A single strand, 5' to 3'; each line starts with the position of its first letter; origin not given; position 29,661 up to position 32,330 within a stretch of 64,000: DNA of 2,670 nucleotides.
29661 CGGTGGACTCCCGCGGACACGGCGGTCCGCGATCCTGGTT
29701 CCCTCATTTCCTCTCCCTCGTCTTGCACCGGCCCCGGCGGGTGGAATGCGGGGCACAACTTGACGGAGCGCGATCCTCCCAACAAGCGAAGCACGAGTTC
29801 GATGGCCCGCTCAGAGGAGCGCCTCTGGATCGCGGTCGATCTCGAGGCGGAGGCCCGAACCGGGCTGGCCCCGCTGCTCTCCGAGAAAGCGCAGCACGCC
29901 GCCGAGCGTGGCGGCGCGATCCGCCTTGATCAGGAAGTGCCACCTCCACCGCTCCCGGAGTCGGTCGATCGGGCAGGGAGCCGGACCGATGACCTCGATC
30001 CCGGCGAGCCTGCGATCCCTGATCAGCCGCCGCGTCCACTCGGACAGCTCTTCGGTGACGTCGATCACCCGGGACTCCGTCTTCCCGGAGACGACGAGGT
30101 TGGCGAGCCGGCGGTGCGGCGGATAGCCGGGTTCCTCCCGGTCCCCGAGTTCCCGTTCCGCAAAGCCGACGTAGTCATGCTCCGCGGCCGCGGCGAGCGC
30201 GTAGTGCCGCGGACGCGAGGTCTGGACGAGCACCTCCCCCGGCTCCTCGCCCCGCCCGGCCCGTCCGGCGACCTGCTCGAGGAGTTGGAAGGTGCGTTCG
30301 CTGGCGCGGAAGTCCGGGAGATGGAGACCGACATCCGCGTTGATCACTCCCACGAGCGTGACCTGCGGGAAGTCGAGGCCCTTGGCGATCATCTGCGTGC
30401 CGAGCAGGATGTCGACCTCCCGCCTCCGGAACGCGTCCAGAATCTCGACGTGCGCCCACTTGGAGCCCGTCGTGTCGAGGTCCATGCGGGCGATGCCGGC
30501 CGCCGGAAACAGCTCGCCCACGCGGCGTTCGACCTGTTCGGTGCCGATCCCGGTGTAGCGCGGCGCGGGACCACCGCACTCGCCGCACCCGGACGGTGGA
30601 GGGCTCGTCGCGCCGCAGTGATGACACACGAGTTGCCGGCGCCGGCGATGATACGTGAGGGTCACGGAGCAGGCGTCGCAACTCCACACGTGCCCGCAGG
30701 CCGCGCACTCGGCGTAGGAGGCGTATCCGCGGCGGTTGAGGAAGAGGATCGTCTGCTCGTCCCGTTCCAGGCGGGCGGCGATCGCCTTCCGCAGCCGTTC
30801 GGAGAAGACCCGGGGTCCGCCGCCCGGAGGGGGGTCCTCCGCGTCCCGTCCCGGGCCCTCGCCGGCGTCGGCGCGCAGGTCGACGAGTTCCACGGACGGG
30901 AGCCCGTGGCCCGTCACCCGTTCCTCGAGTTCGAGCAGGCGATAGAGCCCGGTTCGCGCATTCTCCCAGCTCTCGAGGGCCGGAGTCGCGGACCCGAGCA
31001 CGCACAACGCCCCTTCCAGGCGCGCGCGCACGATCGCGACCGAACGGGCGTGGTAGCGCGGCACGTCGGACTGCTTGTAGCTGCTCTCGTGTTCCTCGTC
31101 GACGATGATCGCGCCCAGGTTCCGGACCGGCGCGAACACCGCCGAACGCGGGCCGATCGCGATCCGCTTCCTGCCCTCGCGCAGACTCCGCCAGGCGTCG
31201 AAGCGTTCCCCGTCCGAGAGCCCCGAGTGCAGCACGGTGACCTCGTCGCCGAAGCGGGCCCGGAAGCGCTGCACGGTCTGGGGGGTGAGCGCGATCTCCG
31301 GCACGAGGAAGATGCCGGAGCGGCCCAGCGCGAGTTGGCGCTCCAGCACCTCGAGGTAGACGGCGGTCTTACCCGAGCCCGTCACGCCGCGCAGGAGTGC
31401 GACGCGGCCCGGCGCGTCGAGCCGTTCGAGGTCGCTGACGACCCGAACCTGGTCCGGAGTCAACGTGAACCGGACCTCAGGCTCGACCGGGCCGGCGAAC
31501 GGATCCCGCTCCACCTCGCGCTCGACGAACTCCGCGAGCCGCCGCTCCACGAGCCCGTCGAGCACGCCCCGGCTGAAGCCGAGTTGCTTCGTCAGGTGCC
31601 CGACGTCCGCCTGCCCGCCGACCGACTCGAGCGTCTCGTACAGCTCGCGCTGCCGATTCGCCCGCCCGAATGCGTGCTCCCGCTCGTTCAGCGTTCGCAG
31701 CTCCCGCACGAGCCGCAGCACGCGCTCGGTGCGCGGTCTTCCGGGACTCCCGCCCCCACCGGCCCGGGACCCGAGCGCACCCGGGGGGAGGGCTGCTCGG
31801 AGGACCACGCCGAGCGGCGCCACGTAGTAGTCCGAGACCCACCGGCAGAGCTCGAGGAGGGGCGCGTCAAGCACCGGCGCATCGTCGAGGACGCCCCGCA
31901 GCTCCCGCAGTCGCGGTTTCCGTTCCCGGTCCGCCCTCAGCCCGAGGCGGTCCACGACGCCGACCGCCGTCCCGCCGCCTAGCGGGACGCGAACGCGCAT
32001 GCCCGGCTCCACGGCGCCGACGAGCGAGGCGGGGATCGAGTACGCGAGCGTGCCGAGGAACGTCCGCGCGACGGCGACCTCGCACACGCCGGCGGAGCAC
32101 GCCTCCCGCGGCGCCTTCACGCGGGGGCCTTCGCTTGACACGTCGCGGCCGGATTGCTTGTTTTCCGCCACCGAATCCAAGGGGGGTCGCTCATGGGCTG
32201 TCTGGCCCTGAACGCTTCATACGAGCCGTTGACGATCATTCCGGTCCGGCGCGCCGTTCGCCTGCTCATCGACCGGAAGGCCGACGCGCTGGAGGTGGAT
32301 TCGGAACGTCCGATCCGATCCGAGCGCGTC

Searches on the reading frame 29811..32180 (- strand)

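Call 66: search_protein_families(library=pfam, proteins=[window:29811-32180:-], max_evalue=0.00001)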
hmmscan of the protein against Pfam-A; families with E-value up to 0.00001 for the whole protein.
window:29811-32180:- (789 aa): 6 families
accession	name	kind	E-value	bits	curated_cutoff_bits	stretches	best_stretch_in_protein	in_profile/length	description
PF17764.6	PriA_3primeBD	-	6.4e-22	77.7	22.7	1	34-132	1-96/96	3'DNA-binding domain (3'BD)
PF18074.6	PriA_C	-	1.9e-18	67.5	26.9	1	688-785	1-95/95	Primosomal protein N C-terminal domain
PF00270.35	DEAD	-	2.2e-14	54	26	1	241-403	1-162/167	DEAD/DEAH box helicase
PF04851.21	ResIII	-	1.1e-11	45.3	22.5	1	238-400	2-162/164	Type III restriction enzyme, res subunit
PF18319.7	Zn_ribbon_PriA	-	5.8e-11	42.6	26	1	501-527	1-27/27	PriA DNA helicase Cys-rich region (CRR) domain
PF00271.37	Helicase_C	-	2.9e-10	40.8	23.5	1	573-643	50-108/110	Helicase conserved C-terminal domain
